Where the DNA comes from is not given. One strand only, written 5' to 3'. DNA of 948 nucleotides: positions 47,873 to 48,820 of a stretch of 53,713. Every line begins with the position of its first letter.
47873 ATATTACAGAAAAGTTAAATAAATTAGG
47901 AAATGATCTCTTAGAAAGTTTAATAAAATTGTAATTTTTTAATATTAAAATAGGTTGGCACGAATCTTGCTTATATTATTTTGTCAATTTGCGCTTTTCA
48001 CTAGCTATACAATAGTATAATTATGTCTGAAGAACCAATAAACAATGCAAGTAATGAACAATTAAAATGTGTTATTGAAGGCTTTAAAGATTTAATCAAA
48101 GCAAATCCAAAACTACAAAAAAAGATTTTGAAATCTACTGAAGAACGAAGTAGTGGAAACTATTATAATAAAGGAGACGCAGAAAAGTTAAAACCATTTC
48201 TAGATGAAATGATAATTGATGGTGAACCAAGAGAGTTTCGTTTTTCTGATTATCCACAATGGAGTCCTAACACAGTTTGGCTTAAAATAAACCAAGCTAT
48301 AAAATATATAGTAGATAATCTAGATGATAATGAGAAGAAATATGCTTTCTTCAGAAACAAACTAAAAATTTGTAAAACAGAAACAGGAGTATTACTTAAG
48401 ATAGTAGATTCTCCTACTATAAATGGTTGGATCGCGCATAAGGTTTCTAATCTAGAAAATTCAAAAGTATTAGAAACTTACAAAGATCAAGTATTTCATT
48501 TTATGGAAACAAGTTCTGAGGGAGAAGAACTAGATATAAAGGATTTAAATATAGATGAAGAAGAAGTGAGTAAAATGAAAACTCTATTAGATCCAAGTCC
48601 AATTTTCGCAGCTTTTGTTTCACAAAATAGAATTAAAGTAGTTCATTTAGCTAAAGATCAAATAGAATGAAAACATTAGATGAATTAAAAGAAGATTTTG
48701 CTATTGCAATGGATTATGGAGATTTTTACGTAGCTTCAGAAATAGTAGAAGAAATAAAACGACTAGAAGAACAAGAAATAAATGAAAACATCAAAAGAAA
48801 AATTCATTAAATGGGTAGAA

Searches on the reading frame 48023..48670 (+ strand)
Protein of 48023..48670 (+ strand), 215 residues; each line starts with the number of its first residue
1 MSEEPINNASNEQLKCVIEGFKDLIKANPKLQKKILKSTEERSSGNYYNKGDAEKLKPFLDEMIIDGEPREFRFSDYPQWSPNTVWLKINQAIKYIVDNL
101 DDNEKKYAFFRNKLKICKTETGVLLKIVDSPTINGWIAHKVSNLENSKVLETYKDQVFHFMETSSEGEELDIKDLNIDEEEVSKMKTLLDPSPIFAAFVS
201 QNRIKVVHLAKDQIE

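Call 10: search_protein_families(library=pfam, proteins=[window:48023-48670:+], max_evalue=0.01)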
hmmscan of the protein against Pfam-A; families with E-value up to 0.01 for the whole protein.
window:48023-48670:+ (215 aa): 0 families

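Call 35: search_protein_families(library=phrogs, proteins=[window:48023-48670:+], max_evalue=0.001)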
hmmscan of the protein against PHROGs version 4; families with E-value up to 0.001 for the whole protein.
window:48023-48670:+ (215 aa): 0 families

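Call 99: search_solved_structures(query=window:48023-48667:+, max_evalue=1)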
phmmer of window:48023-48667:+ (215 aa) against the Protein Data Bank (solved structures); distinct sequences matched with E-value up to 1: 0.
